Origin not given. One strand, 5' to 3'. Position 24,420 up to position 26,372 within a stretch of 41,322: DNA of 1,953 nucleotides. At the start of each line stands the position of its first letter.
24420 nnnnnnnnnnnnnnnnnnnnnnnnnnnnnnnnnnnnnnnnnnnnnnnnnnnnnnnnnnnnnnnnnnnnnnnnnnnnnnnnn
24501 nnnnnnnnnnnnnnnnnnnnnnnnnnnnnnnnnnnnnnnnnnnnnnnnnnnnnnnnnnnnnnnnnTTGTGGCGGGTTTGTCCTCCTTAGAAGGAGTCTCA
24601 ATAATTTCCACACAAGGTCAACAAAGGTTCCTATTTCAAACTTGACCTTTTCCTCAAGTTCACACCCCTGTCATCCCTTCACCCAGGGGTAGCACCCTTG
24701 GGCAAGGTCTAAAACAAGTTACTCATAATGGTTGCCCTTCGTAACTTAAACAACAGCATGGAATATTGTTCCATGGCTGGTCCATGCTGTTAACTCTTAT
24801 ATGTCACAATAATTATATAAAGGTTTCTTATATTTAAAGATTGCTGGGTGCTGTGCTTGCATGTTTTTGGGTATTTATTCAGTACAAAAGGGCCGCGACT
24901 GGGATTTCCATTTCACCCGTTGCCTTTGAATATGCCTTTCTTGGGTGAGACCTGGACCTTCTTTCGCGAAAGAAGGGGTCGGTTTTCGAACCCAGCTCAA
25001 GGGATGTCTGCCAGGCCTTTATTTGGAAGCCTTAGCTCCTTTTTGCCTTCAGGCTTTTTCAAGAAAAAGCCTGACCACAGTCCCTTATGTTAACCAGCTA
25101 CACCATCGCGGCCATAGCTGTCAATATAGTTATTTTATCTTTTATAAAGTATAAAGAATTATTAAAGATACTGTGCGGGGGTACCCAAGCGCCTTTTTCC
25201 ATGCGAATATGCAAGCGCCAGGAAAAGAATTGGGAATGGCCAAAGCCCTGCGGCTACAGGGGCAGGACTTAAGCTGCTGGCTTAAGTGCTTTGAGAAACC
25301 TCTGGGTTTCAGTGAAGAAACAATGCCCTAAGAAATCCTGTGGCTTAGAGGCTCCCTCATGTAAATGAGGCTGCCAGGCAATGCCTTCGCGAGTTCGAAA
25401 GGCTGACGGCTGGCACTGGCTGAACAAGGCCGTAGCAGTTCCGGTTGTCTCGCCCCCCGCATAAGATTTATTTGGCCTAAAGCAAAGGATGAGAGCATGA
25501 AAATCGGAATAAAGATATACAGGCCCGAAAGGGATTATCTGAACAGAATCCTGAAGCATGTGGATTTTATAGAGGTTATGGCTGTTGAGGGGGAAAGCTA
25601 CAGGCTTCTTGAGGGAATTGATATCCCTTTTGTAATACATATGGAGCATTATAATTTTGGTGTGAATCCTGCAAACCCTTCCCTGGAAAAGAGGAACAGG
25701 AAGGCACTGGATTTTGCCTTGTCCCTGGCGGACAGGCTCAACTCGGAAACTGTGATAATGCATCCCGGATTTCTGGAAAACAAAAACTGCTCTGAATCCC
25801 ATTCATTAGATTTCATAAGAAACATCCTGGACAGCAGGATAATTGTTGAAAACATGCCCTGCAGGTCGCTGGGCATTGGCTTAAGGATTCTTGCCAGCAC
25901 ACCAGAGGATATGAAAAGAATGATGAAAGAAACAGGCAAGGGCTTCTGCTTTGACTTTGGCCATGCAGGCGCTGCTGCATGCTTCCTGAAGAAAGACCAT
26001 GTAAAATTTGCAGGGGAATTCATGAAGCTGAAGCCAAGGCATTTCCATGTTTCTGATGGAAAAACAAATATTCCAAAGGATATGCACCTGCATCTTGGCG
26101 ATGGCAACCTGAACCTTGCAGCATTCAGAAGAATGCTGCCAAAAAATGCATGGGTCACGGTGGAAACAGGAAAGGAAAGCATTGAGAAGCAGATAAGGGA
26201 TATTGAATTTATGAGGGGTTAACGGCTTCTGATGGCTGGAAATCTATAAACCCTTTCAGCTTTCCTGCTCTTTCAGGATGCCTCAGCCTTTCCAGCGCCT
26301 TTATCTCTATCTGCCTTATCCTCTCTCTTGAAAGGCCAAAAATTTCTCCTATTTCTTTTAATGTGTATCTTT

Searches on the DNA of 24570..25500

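Call 58: search_rna_families(source=window, start=24570, end=25500, threshold=evalue, max_evalue=1, show_alignments=3)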
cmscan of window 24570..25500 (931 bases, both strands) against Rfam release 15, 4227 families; matches with E-value up to 1: 1.
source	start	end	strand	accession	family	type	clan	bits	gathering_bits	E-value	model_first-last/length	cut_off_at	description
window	24947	25027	-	RF01067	ATPC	Gene;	-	18.4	45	0.9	1-92/92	no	ATPC RNA motif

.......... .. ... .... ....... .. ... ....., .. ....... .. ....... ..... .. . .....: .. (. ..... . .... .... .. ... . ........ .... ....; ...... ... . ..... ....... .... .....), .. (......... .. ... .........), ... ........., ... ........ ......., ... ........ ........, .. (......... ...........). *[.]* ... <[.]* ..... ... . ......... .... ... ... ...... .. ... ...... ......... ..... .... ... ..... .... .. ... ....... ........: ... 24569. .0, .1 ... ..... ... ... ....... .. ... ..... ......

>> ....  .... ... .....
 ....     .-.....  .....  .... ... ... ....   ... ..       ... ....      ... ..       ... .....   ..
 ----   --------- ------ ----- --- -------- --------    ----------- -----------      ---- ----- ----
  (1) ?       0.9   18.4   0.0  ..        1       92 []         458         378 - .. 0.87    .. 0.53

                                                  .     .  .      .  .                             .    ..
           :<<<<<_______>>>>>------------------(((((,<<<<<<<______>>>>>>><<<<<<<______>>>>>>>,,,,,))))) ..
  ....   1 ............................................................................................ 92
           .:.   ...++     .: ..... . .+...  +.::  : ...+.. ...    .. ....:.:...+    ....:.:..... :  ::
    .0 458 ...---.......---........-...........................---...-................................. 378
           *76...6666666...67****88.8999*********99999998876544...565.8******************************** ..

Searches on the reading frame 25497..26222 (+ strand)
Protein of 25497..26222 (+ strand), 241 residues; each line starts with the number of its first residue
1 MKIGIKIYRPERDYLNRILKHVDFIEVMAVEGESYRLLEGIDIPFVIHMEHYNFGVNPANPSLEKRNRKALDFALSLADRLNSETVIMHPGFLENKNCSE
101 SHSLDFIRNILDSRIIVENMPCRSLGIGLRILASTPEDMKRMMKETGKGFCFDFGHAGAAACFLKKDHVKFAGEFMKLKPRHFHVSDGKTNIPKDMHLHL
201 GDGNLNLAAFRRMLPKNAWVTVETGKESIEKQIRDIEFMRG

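Call 35: search_protein_families(library=pfam, proteins=[window:25497-26222:+])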
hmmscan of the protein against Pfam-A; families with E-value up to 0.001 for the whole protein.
window:25497-26222:+ (241 aa): 1 family
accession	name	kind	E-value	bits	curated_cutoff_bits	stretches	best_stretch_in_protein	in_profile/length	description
PF01261.30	AP_endonuc_2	-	1.1e-15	58.4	31.1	1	43-239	42-246/249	Xylose isomerase-like TIM barrel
